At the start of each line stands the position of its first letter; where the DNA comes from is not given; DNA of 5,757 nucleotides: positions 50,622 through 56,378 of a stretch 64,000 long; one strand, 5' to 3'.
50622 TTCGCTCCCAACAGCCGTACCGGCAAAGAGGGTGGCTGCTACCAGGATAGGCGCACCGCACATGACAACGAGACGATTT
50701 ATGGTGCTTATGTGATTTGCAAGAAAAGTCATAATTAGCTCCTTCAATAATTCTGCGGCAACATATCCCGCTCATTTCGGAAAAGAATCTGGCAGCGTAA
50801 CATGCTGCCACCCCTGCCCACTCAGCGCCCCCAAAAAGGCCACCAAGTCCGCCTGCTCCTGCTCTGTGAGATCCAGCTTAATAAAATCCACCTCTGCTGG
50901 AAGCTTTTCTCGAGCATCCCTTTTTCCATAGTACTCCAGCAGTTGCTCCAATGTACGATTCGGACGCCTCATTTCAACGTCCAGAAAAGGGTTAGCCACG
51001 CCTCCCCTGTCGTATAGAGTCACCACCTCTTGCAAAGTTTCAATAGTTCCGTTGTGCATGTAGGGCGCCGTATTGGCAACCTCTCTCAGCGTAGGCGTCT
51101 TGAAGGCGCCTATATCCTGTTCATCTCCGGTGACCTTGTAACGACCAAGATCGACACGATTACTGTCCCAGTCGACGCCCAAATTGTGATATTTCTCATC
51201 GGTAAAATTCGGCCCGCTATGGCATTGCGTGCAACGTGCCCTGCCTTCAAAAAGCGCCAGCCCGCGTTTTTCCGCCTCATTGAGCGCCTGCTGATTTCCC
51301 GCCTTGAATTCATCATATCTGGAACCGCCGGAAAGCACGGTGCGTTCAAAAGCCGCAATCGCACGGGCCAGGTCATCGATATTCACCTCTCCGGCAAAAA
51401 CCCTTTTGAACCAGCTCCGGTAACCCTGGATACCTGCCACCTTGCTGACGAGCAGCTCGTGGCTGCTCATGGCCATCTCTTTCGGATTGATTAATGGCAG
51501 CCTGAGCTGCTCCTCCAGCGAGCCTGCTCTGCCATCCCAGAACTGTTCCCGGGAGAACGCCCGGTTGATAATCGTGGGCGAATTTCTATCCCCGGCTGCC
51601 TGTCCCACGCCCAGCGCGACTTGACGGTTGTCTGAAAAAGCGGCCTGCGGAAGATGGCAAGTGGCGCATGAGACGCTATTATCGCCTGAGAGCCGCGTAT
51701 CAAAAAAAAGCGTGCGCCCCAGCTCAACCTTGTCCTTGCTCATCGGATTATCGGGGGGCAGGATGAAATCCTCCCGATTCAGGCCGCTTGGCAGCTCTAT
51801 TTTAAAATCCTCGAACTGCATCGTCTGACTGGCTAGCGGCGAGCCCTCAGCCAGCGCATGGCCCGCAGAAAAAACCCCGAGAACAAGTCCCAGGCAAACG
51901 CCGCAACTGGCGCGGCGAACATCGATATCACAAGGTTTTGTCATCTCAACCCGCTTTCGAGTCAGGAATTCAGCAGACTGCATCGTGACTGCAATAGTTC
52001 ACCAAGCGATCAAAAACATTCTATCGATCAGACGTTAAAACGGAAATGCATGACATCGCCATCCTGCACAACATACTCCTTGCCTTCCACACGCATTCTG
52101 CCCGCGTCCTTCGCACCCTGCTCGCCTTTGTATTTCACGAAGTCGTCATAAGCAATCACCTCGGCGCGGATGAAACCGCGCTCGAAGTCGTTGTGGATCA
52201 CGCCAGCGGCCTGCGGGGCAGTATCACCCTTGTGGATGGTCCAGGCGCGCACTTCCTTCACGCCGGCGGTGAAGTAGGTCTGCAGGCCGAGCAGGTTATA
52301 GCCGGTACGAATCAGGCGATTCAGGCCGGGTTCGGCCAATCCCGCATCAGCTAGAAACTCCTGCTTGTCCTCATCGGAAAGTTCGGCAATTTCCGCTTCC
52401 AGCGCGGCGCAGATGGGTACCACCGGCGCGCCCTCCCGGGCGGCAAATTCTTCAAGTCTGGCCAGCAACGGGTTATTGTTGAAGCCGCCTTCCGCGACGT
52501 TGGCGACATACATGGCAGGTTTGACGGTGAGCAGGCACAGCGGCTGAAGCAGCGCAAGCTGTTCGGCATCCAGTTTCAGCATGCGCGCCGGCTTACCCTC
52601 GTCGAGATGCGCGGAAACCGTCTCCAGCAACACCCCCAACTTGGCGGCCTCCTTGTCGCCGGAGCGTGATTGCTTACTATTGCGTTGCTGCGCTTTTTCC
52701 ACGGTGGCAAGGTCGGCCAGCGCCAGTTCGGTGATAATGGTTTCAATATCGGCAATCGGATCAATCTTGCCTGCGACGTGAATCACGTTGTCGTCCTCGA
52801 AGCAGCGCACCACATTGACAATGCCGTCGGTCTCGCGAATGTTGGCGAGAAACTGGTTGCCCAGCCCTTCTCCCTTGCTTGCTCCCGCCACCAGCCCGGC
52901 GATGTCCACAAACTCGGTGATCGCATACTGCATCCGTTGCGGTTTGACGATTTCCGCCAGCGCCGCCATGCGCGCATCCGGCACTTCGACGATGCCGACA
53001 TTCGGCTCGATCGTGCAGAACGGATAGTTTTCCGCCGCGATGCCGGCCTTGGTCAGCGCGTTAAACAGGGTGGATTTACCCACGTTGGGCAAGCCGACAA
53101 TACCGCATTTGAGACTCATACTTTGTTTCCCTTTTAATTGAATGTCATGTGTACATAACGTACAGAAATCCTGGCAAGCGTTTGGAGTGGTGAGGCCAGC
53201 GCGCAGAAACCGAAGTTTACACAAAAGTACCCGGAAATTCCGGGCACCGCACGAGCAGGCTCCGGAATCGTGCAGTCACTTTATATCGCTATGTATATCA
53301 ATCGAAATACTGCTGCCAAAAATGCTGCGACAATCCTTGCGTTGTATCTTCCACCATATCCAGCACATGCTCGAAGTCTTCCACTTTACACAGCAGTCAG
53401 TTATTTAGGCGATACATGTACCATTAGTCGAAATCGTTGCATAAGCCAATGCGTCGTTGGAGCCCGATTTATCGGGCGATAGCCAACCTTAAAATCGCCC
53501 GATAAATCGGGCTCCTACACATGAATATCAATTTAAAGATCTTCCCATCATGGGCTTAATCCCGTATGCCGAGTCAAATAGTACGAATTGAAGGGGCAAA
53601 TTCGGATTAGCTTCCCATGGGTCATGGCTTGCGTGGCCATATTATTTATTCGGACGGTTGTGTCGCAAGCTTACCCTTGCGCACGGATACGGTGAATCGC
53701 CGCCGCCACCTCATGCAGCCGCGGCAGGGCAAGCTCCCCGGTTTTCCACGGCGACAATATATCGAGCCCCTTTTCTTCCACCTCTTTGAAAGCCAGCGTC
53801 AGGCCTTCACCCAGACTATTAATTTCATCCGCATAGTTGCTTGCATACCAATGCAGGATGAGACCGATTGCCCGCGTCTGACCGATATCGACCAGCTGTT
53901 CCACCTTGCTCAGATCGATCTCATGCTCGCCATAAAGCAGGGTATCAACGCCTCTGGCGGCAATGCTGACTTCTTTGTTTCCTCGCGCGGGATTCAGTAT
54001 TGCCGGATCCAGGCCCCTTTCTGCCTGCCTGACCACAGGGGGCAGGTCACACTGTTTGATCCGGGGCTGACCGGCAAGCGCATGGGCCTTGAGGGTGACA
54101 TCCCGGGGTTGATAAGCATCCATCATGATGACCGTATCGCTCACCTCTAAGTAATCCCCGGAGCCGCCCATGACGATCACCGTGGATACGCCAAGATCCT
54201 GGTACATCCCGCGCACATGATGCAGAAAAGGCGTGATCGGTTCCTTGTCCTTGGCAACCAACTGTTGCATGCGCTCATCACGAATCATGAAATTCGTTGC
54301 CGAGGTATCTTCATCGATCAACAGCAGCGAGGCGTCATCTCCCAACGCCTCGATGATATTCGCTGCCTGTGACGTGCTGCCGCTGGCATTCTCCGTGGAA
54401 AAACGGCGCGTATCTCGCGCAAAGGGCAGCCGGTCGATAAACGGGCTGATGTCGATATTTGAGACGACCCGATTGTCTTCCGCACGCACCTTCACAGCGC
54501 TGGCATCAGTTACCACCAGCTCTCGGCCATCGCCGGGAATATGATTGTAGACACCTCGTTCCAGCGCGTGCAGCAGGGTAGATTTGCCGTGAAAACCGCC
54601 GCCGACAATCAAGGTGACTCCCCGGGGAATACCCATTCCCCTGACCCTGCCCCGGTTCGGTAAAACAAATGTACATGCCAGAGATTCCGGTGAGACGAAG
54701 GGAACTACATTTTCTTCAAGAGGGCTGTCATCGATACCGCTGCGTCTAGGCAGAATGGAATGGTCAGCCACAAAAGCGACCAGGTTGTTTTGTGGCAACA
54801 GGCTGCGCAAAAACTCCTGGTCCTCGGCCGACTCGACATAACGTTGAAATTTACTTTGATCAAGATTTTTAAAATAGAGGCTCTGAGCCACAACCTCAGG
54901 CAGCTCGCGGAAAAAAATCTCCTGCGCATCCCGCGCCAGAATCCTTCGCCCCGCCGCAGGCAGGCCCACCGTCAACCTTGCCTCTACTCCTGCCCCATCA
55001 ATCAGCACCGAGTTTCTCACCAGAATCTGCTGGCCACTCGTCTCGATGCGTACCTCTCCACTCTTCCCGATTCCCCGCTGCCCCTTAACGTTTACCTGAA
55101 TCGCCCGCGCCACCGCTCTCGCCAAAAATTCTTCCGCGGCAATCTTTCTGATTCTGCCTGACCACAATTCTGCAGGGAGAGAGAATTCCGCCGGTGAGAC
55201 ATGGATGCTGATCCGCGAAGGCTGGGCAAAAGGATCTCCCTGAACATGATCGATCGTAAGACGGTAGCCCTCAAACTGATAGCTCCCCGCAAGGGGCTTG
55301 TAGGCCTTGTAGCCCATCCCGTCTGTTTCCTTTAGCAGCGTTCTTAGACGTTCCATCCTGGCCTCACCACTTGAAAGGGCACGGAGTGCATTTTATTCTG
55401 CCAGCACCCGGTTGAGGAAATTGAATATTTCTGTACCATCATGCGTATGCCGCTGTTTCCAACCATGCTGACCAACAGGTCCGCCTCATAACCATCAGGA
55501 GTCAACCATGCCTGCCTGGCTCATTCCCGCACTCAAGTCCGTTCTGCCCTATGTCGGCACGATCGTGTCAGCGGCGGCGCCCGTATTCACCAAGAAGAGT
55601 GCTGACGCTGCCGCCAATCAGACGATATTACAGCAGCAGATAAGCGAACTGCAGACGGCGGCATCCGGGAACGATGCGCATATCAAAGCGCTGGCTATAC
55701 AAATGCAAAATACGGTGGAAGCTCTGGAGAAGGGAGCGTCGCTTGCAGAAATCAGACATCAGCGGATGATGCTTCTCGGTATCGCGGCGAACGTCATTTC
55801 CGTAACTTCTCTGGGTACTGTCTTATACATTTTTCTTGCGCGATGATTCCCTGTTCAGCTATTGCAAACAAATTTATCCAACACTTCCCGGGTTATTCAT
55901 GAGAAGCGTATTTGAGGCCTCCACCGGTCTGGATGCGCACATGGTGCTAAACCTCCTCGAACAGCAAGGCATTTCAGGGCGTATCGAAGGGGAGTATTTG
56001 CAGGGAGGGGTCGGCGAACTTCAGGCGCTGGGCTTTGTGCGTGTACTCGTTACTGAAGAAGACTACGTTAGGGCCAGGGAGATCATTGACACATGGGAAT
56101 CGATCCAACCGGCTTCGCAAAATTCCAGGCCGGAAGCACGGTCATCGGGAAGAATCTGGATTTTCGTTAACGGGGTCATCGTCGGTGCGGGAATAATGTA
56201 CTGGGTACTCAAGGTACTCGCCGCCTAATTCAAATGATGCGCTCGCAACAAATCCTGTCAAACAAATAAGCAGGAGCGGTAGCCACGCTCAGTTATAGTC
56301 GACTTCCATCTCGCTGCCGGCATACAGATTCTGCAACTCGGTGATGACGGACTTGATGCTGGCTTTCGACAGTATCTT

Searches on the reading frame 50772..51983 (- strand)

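Call 84: search_protein_families(library=pfam, max_evalue=1e-8, proteins=[window:50772-51983:-])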
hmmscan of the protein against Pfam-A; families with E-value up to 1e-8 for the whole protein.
window:50772-51983:- (403 aa): 1 family
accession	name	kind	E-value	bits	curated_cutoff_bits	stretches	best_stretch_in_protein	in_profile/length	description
PF03150.19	CCP_MauG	-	2e-56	191.2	25.6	1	84-231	2-148/149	Di-haem cytochrome c peroxidase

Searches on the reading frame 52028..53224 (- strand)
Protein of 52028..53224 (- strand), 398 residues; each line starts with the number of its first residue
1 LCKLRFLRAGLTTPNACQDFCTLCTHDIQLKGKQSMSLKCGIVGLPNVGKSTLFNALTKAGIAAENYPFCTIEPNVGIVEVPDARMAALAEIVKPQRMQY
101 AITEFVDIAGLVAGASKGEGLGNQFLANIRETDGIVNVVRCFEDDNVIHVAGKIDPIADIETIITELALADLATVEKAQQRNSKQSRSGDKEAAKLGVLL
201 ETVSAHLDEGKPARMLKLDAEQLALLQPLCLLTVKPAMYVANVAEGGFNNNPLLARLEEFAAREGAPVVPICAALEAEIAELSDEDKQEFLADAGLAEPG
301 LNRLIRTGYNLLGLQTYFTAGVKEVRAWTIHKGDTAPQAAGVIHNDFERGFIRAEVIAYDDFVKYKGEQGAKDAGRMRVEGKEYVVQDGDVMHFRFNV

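Call 84: search_protein_families(library=pfam, max_evalue=1e-8, proteins=[window:52028-53224:-])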
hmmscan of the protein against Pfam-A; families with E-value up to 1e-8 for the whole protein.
window:52028-53224:- (398 aa): 3 families
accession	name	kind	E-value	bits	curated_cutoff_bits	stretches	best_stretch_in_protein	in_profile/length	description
PF06071.19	YchF-GTPase_C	-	4e-41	139.5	27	1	314-397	1-84/84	Protein of unknown function (DUF933)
PF01926.29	MMR_HSR1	-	6.1e-21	75.1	21.9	1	40-145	2-86/113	50S ribosome-binding GTPase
PF02421.24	FeoB_N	-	9e-09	35.5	27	0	40-84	3-47/156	Ferrous iron transport protein B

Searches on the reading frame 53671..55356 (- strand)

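Call 84: search_protein_families(library=pfam, max_evalue=1e-8, proteins=[window:53671-55356:-])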
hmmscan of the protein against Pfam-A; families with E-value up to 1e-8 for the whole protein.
window:53671-55356:- (561 aa): 3 families
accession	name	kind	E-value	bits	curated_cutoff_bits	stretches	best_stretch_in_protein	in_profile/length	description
PF09818.15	ABC_ATPase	-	1e-123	412.3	23.2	1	167-432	2-266/283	P-loop domain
PF20446.3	ABC_N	-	1.3e-48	165.4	26.5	1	1-162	1-161/162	ATPase of the ABC class N-terminal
PF21117.3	MRB1590_C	-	7.2e-27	94.5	27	1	465-559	2-98/102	MRB1590 C-terminal domain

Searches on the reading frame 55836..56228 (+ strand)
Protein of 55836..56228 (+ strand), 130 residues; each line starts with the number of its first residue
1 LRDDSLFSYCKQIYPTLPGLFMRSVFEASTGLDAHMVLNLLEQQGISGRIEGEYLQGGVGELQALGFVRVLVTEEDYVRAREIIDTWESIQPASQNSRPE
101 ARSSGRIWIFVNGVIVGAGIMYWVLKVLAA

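Call 85: search_protein_families(library=pfam, max_evalue=1e-8, proteins=[window:55836-56228:+])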
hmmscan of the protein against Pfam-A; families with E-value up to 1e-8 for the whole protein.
window:55836-56228:+ (130 aa): 1 family
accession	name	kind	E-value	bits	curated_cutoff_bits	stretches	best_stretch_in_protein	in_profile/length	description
PF09413.15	DUF2007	-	1.3e-17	64.1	25.7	1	22-88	1-66/66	Putative prokaryotic signal transducing protein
